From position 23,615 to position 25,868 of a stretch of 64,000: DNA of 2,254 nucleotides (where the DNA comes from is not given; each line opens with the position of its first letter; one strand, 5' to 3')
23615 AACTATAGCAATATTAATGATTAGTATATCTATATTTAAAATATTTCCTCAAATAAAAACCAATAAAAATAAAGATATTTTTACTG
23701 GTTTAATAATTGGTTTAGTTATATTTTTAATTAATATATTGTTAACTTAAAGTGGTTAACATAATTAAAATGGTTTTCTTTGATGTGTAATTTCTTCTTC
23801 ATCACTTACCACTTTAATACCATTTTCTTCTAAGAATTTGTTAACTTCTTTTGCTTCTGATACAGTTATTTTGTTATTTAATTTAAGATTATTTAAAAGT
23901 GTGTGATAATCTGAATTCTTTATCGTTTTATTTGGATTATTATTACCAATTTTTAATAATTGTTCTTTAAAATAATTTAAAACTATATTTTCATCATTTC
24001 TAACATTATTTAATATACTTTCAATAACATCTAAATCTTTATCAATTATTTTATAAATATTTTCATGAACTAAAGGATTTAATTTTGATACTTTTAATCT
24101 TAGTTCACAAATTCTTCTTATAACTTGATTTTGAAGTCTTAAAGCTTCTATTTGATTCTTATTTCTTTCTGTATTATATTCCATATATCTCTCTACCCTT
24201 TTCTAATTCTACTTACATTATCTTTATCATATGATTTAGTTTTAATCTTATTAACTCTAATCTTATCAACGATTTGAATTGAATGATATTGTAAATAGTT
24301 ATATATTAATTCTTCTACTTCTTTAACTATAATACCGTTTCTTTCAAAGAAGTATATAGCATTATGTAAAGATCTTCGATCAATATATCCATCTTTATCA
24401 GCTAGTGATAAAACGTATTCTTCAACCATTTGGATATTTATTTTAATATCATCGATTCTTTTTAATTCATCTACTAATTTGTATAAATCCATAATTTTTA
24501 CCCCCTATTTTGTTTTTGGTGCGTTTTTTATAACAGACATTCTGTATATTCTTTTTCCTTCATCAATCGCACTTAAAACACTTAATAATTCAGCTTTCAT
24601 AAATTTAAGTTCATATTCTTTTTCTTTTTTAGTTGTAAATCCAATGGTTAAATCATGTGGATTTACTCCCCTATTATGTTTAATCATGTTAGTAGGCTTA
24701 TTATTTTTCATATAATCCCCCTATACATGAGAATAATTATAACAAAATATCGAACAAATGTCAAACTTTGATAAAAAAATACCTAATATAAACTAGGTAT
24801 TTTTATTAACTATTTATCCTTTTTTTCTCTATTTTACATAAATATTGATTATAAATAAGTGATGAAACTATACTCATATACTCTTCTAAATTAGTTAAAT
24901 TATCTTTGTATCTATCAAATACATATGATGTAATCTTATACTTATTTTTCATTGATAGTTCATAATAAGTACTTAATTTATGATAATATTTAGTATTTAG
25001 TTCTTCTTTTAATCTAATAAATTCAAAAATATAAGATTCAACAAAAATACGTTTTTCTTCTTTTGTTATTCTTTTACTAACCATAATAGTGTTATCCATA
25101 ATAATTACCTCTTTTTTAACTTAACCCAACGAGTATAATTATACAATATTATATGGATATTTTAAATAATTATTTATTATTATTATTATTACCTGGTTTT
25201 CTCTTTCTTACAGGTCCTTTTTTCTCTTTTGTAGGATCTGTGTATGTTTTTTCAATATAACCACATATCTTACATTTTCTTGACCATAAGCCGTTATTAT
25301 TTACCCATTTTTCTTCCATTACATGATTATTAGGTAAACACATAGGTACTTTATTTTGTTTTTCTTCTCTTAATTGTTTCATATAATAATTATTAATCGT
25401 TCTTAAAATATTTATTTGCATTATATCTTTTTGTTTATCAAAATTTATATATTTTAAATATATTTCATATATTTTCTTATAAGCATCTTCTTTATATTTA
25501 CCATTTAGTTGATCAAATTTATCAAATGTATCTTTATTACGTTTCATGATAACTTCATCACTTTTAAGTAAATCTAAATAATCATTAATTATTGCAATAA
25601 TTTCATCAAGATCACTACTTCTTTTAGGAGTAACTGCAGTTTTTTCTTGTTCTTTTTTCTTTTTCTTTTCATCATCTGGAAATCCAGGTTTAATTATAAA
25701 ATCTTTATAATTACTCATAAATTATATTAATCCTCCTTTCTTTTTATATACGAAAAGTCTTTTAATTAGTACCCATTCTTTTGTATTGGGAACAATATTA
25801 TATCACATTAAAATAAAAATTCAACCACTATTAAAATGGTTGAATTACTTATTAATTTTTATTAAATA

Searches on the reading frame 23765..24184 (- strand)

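Call 13: search_protein_families(library=pfam, proteins=[window:23765-24184:-], max_evalue=0.1)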
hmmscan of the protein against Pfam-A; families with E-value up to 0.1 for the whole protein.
window:23765-24184:- (139 aa): 1 family
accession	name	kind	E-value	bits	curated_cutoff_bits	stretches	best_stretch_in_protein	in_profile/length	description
PF09286.16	Pro-kuma_activ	-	0.03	15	23.5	1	89-127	40-80/143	Pro-kumamolisin, activation domain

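Call 14: search_protein_families(library=phrogs, proteins=[window:23765-24184:-], max_evalue=0.1)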
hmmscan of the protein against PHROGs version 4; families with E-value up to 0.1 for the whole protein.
window:23765-24184:- (139 aa): 2 families
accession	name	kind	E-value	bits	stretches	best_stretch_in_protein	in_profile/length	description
phrog_2205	-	DNA, RNA and nucleotide metabolism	0.0015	18.9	1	6-133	20-142/183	Mu Gam-like end protection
phrog_29511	-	unknown function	0.021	16.1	1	53-131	4-77/100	-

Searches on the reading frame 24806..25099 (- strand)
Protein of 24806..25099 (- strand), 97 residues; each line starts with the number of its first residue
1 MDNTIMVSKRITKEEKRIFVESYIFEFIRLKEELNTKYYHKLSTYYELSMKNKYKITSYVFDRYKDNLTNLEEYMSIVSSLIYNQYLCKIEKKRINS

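Call 13: search_protein_families(library=pfam, proteins=[window:24806-25099:-], max_evalue=0.1)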
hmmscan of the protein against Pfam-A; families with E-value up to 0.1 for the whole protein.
window:24806-25099:- (97 aa): 1 family
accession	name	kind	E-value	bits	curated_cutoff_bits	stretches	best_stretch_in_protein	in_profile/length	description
PF12345.13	DUF3641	-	0.067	13.7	24.9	1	31-81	5-55/134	Protein of unknown function (DUF3641)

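Call 14: search_protein_families(library=phrogs, proteins=[window:24806-25099:-], max_evalue=0.1)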
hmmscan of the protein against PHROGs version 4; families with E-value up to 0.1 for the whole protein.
window:24806-25099:- (97 aa): 0 families

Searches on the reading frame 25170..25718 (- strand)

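Call 13: search_protein_families(library=pfam, proteins=[window:25170-25718:-], max_evalue=0.1)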
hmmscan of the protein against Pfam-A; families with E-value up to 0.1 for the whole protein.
window:25170-25718:- (182 aa): 2 families
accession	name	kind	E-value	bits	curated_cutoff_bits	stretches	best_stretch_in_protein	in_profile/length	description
PF19326.5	AMP_deaminase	-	0.00077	18.4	27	1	18-93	208-283/630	AMP deaminase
PF04438.22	zf-HIT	-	0.05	13.8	24.7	1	147-163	3-18/30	HIT zinc finger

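Call 14: search_protein_families(library=phrogs, proteins=[window:25170-25718:-], max_evalue=0.1)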
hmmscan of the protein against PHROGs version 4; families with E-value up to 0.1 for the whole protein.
window:25170-25718:- (182 aa): 1 family
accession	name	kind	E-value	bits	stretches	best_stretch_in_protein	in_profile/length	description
phrog_9251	-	unknown function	0.03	15.4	1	46-121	11-88/142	-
